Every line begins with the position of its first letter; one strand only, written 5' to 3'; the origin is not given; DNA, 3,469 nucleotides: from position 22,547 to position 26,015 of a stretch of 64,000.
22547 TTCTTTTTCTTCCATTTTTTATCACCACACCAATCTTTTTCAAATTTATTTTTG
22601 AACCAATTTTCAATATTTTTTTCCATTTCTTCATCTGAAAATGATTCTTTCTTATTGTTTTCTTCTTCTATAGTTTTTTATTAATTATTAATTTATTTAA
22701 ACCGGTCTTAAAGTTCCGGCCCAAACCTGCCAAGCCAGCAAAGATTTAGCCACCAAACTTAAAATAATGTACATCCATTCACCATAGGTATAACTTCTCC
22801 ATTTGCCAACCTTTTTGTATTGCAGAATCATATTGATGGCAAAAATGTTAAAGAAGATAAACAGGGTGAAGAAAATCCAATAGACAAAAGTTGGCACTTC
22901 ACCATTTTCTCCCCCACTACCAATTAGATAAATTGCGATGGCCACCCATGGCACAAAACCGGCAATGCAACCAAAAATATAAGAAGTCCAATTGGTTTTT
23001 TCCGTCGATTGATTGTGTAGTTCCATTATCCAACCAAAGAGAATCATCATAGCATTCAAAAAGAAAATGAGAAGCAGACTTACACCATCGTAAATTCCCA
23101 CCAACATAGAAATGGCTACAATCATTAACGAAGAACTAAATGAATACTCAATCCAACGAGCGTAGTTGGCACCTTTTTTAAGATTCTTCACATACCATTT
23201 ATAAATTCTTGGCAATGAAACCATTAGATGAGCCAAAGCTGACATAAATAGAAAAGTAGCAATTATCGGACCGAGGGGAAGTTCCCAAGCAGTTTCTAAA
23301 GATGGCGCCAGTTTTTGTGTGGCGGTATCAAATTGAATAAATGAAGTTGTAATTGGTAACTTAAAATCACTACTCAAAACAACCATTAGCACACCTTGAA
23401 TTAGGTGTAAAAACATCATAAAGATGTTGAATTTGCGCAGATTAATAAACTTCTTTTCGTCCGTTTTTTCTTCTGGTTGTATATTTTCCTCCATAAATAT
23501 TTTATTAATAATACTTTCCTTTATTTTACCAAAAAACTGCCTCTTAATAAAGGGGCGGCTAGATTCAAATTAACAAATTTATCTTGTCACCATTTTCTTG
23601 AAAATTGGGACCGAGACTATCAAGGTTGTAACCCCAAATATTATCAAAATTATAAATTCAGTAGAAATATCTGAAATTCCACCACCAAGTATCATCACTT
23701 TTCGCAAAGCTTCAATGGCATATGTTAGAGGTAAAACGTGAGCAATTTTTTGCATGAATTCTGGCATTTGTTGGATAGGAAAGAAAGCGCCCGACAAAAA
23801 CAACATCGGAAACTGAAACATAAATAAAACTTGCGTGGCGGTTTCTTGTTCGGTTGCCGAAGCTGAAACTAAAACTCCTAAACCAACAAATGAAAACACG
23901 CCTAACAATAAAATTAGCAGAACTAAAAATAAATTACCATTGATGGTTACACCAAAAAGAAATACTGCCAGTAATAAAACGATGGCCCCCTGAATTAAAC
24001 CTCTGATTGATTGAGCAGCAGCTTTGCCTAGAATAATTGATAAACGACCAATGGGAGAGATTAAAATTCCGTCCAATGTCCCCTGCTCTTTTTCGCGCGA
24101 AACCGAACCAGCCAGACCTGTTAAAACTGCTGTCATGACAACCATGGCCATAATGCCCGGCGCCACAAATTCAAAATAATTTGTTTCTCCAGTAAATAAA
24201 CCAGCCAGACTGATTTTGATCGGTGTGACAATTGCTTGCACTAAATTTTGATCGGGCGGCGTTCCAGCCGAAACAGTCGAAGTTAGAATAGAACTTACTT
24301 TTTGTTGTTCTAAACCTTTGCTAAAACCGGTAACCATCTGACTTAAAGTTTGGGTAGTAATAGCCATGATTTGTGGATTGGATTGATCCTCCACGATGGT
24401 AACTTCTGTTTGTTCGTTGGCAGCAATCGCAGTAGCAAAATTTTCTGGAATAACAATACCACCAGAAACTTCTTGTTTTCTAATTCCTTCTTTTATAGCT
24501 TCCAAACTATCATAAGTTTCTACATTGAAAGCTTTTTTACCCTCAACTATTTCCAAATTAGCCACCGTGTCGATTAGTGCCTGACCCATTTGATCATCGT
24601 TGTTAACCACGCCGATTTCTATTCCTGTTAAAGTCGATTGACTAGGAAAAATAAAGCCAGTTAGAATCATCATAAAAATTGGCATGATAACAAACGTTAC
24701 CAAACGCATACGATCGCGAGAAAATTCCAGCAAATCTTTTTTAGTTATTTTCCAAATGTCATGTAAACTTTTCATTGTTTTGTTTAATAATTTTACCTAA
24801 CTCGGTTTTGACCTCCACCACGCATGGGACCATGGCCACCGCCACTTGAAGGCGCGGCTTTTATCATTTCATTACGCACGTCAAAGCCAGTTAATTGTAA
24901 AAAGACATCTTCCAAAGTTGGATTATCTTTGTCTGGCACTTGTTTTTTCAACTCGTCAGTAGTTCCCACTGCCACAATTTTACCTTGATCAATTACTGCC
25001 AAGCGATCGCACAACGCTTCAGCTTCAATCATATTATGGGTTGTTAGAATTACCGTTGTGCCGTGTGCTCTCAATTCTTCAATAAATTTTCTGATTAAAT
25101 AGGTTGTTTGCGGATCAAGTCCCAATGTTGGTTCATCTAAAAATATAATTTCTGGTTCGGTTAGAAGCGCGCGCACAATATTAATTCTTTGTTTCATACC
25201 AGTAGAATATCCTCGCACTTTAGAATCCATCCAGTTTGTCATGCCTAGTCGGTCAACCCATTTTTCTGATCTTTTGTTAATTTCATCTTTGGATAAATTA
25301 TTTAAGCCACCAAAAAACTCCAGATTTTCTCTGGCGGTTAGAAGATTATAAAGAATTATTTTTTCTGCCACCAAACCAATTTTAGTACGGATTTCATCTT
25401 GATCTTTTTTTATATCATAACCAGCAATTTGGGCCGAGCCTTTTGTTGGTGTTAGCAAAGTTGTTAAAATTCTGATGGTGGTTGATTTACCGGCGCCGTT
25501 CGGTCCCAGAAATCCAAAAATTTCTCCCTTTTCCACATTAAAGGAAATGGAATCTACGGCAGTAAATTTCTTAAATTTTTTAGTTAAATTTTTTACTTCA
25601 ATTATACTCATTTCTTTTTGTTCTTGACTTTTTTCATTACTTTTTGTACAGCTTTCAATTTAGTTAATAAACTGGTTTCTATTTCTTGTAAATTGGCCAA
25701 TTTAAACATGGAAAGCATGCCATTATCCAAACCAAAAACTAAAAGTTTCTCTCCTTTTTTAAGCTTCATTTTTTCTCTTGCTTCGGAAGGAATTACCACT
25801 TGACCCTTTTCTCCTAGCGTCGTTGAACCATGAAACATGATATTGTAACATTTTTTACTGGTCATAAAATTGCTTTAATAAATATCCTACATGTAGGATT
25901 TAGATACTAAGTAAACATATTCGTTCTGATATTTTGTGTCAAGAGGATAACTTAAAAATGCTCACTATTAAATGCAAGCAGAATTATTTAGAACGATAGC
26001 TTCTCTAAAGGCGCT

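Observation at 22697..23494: Heliorhodopsin in a CPR-like, reduced genome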

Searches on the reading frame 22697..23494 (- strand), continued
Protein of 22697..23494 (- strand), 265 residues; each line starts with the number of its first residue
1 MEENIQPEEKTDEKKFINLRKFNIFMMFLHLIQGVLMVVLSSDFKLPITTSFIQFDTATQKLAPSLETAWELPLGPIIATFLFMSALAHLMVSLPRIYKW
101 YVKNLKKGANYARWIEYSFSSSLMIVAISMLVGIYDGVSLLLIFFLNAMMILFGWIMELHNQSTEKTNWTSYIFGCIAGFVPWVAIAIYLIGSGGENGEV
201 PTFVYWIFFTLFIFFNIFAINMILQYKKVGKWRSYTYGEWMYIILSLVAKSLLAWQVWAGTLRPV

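Call 23: search_protein_families(library=ncbifam, proteins=[window:22697-23494:-], max_evalue=0.001)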
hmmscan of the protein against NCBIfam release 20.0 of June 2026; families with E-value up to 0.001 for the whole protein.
window:22697-23494:- (265 aa): 1 family
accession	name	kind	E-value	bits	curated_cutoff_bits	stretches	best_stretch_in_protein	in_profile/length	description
NF038020.1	HeR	equivalog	1.2e-105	352.4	100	1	19-262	1-244/244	heliorhodopsin HeR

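Call 46: predict_structure(alignment_id=A1)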
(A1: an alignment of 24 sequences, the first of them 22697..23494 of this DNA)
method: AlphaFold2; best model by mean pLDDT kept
length: 265 residues; sequences in the alignment: 24
mean_pLDDT: 75.7   pTM: 0.68
mean pLDDT of the five models: 75.7, 75.3, 72.4, 70.0, 68.9
residues with pLDDT >= 90: 30; 70-90: 165; 50-70: 59; < 50: 11
segments of 3 or more residues with pLDDT < 50: 1-10
pLDDT, mean of each block of 10 residues (from residue 1): 35 82 93 89 69 73 70 80 91 91 85 83 78 75 85 79 71 70 68 58 62 72 78 81 84 77 54
secondary structure, 60 per line:
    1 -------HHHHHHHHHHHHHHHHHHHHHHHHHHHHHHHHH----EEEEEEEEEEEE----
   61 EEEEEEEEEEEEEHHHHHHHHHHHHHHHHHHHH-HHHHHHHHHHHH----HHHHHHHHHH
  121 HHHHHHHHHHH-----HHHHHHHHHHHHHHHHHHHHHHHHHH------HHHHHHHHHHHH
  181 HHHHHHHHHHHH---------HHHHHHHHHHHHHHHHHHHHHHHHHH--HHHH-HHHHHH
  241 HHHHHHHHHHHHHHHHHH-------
elements in order: H8-40 E45-56 E61-73 H74-93 H95-106 H111-131 H137-162 H169-192 H202-227 H230-233 H235-258

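Call 49: fold_search(model_id=the predicted structure, library=pdb)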
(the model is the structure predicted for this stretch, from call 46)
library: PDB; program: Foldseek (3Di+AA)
matches with E <= 10: 385; with E <= 0.001: 10
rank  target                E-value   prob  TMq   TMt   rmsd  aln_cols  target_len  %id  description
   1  6is6                  3.6e-17  1.00  0.79  0.83   4.4       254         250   54  Crystal structure of Thermoplasmatales archaeon heliorhodopsin (released 2019-09-25)
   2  7clj                  7.3e-17  1.00  0.79  0.83   4.6       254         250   54  Crystal structure of Thermoplasmatales archaeon heliorhodopsin E108D mutant (released 2020-09-02)
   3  7u55                  8.0e-17  1.00  0.76  0.82   4.8       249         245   55  Crystal structure of Thermoplasmatales archaeon heliorhodopsin at pH 4.5 (released 2022-09-07)
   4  6su3_A                2.1e-15  1.00  0.77  0.80   4.8       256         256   45  Crystal structure of the 48C12 heliorhodopsin in the violet form at pH 8.8 (released 2019-12-11)
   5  9ljj_A                9.4e-15  1.00  0.78  0.82   4.8       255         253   45  cryo-EM structure of a nanobody bound heliorhodopsin (released 2025-02-12)
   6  6su4_A                1.2e-14  1.00  0.77  0.80   4.8       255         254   45  Crystal structure of the 48C12 heliorhodopsin in the blue form at pH 4.3 (released 2019-12-11)
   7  6su4_X                1.3e-14  1.00  0.77  0.80   4.8       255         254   45  Crystal structure of the 48C12 heliorhodopsin in the blue form at pH 4.3 (released 2019-12-11)
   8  6su3_X                3.5e-14  1.00  0.77  0.80   4.6       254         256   46  Crystal structure of the 48C12 heliorhodopsin in the violet form at pH 8.8 (released 2019-12-11)
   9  6uh3_A                5.6e-14  1.00  0.75  0.80   4.6       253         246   44  Crystal structure of bacterial heliorhodopsin 48C12 (released 2019-12-04)
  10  6uh3_B                9.3e-14  1.00  0.75  0.80   4.6       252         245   44  Crystal structure of bacterial heliorhodopsin 48C12 (released 2019-12-04)
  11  8h87                  1.9e-03  1.00  0.56  0.57   8.0       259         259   12  Cryo-EM structure of the potassium-selective channelrhodopsin HcKCR2 in lipid nanodisc (released 2023-09-06)
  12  9wfa                  2.1e-03  1.00  0.54  0.57   5.6       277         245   14  Cryo-EM structure of psXR (released 2026-03-18)
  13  9cdc                  2.5e-03  1.00  0.60  0.65   7.9       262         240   12  Kalium channelrhodopsin 1 C110A mutant from Hyphochytrium catenoides, Dark State (released 2025-02-19)
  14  8iu0                  2.6e-03  1.00  0.56  0.58   8.4       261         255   12  Cryo-EM structure of the potassium-selective channelrhodopsin HcKCR1 H225F mutant in lipid nanodisc (released 2023-09-06)
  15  7d7q_B                3.6e-03  1.00  0.65  0.57   6.6       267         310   11  Crystal structure of the transmembrane domain and linker region of Salpingoeca rosetta rhodopsin phosphodiesterase (released 2020-11-18)
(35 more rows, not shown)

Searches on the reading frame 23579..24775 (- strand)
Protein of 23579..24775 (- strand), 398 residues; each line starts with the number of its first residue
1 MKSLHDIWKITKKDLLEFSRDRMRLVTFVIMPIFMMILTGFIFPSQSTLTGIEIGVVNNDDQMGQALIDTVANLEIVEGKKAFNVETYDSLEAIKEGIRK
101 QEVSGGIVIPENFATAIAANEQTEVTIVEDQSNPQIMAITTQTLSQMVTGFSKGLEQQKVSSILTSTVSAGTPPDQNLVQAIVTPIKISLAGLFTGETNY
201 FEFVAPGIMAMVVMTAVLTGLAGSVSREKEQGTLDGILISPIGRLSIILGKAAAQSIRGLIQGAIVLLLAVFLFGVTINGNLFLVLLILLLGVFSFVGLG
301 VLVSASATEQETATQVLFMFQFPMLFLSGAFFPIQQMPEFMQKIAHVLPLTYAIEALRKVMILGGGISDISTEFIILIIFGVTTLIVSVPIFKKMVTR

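Call 3: search_protein_families(library=pfam, proteins=[window:23579-24775:-], max_evalue=0.01)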
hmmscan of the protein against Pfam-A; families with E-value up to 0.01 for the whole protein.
window:23579-24775:- (398 aa): 4 families
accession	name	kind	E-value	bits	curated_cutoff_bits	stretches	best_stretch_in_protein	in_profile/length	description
PF12698.13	ABC2_membrane_3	-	2e-55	188.7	31.6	1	25-388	4-345/347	ABC-2 family transporter protein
PF01061.29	ABC2_membrane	-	3.3e-37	128.5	26.9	1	190-361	51-210/211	ABC-2 type transporter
PF12679.13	ABC2_membrane_2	-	9.4e-18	64.9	27.2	1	8-395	1-281/283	ABC-2 family transporter protein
PF03379.19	CcmB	-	1.1e-05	25.4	24.9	1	197-324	40-166/215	CcmB protein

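Call 23: search_protein_families(library=ncbifam, proteins=[window:23579-24775:-], max_evalue=0.001)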
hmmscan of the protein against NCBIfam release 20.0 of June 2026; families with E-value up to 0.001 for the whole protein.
window:23579-24775:- (398 aa): 13 families
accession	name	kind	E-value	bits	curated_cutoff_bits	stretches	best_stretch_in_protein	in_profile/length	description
TIGR01247.1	drrB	subfamily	1.4e-33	116.5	223.05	1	194-388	40-232/236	daunorubicin resistance ABC transporter membrane protein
NF033858.1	ABC2_perm_RbbA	equivalog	1e-28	99.8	1050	1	3-394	538-906/909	ribosome-associated ATPase/putative transporter RbbA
NF011648.0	PRK15066.1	subfamily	1.2e-21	77.5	225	1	197-392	56-249/257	ABC transporter permease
NF038293.1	permease_SagH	equivalog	1.9e-20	73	450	1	8-394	2-369/370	SagH family ABC transporter permease subunit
TIGR01291.1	nodJ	subfamily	5.2e-20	72.1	206.65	1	198-394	54-249/253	ABC-2 type transporter, NodJ family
TIGR00025.1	Mtu_efflux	paralog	1.2e-15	57.7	146.9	1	198-382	35-224/238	ABC transporter efflux protein, DrrB family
TIGR01248.1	drrC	subfamily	1.5e-14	54.5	165.65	1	222-360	9-148/152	daunorubicin resistance protein C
TIGR03861.1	phenyl_ABC_PedC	subfamily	1.6e-14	54.2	241.35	1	193-361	51-221/253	alcohol ABC transporter, permease protein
NF041647.1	ABC_perm_CPBP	equivalog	2.2e-13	49.8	435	1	5-305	3-301/636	ABC transporter permease subunit/CPBP intramembrane protease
TIGR03062.1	pip_yhgE_Cterm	subfamily_domain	1.2e-12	47.9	102.2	1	245-393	60-204/208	YhgE/Pip family protein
TIGR00955.1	3a01204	subfamily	7.6e-05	21.5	736.35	1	278-357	467-547/617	pigment precursor permease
NF050053.1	CapPschTportKpsM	equivalog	0.00026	21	300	1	180-388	40-243/257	capsule polysaccharide transporter KpsM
TIGR00956.1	3a01205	subfamily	0.00086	17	1959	0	273-357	522-607/1394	pleiotropic drug resistance family protein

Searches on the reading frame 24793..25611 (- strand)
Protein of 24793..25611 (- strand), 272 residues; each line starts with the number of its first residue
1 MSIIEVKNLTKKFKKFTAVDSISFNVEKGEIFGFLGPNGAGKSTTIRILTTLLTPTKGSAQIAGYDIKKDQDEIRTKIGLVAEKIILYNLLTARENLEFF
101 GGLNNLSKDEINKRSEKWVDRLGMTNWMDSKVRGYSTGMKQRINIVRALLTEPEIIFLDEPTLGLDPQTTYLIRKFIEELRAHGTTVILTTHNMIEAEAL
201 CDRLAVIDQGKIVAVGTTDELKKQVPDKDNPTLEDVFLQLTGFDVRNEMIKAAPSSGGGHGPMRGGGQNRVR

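Call 3: search_protein_families(library=pfam, proteins=[window:24793-25611:-], max_evalue=0.01)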
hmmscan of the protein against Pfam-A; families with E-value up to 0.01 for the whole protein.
window:24793-25611:- (272 aa): 7 families
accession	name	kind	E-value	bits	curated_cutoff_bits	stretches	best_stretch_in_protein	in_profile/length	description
PF00005.33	ABC_tran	-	1.4e-33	116.8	25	1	20-162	2-136/137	ABC transporter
PF13304.12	AAA_21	-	5.8e-15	56.6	27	2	134-194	237-300/304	AAA domain, putative AbiEii toxin, Type IV TA system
PF13175.12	AAA_15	-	2.5e-05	24.5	32.1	0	13-82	11-83/374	AAA ATPase domain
PF22039.1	HUTI_composite_bact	-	9.7e-05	22.3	25.5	1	206-224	4-22/26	Imidazolonepropionase-like composite domain, bacteria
PF13555.12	AAA_29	-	0.00024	21.2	27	1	26-57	19-50/61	P-loop containing region of AAA domain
PF13476.12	AAA_23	-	0.00061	20.9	27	1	12-58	6-48/201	AAA domain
PF13166.12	AAA_13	-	0.00095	18.4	36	0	151-194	525-571/713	AAA domain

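Call 23: search_protein_families(library=ncbifam, proteins=[window:24793-25611:-], max_evalue=0.001)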
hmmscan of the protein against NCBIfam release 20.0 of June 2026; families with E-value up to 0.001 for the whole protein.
window:24793-25611:- (272 aa): 188 families (the best 25 are shown)
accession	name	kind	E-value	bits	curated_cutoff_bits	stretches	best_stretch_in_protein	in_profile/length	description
TIGR01188.1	drrA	subfamily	8.4e-90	301.1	312.45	1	11-227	1-217/302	daunorubicin resistance ABC transporter, ATP-binding protein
TIGR03522.1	GldA_ABC_ATP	equivalog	2.9e-63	214.1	402.6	1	4-224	3-222/301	gliding motility-associated ABC transporter ATP-binding subunit GldA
NF033858.1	ABC2_perm_RbbA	equivalog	5.7e-63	213.1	1050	1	3-240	266-500/909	ribosome-associated ATPase/putative transporter RbbA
NF010060.0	PRK13537.1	equivalog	2.3e-56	191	521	1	2-222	14-234/314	nodulation factor ABC transporter ATP-binding protein NodI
NF010059.0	PRK13536.1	equivalog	1e-53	182.3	549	1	3-221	43-261/342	nodulation factor ABC transporter ATP-binding protein NodI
TIGR03864.1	PQQ_ABC_ATP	hypoth_equivalog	1.5e-53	181.7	302.25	1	4-241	2-236/236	ABC transporter, ATP-binding subunit, PQQ-dependent alcohol dehydrogenase system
TIGR01288.1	nodI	equivalog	1.7e-49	168.5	424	1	4-221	5-222/303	nodulation factor ABC transporter ATP-binding protein NodI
TIGR03740.1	galliderm_ABC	subfamily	2e-49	168.3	309.75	1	5-217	2-207/223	lantibiotic protection ABC transporter ATP-binding subunit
TIGR04406.1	LPS_export_lptB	equivalog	4.3e-46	157.1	240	1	4-223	2-224/239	LPS export ABC transporter ATP-binding protein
TIGR01186.1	proV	subfamily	4.3e-45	154.4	326.6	1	17-223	7-219/363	betaine/proline/choline family ABC transporter ATP-binding protein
TIGR00968.1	3a0106s01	subfamily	2.2e-41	142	342.75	1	4-224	1-221/237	sulfate ABC transporter ATP-binding protein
NF040840.2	tungstate_WtpC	equivalog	2.5e-41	142.1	440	1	4-225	2-222/347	tungstate ABC transporter ATP-binding protein WtpC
NF047930.1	ABC_ATP_B6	equivalog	2.8e-41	141.7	670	1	3-225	2-227/510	putative B6 ABC transporter ATP-binding protein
TIGR03265.1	PhnT2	equivalog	3.3e-41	141.7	457.7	1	3-224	4-225/353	putative 2-aminoethylphosphonate ABC transporter ATP-binding protein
NF040933.2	ABC_arch_GlcV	equivalog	2.4e-40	138.5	450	1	4-222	3-230/357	glucose ABC transporter ATP-binding protein GlcV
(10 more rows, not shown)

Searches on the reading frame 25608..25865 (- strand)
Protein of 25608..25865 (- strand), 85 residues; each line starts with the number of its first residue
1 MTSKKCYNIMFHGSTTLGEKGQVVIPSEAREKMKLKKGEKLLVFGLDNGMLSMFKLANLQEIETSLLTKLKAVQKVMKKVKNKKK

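Call 3: search_protein_families(library=pfam, proteins=[window:25608-25865:-], max_evalue=0.01)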
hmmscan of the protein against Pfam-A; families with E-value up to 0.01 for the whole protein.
window:25608-25865:- (85 aa): 2 families
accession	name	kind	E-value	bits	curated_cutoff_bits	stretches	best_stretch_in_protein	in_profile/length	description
PF04014.23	MazE_antitoxin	-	9.8e-07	29.1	24.7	1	16-49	3-36/48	Antidote-toxin recognition MazE, bacterial antitoxin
PF15937.10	PrlF_antitoxin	-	0.00088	19.8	32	1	15-70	2-56/99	prlF antitoxin for toxin YhaV_toxin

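Call 23: search_protein_families(library=ncbifam, proteins=[window:25608-25865:-], max_evalue=0.001)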
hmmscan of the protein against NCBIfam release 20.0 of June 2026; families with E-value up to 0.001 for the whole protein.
window:25608-25865:- (85 aa): 4 families
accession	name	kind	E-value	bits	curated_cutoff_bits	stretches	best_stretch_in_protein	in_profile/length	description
TIGR01439.1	lp_hng_hel_AbrB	domain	9.9e-10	38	28.3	1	15-46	2-33/44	transcriptional regulator, AbrB family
NF040962.1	near_HgcAB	equivalog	3.2e-08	33.3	70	1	16-63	9-57/70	HgcAB-associated protein HgcC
NF007429.0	PRK09974.1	equivalog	0.00038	20.3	125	1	9-61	9-61/114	type II toxin-antitoxin system PrlF family antitoxin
NF050106.1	TA_MazE_antitoxin_Deino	equivalog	0.00055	20.1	65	1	21-43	1-23/65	type II toxin-antitoxin system MazE family antitoxin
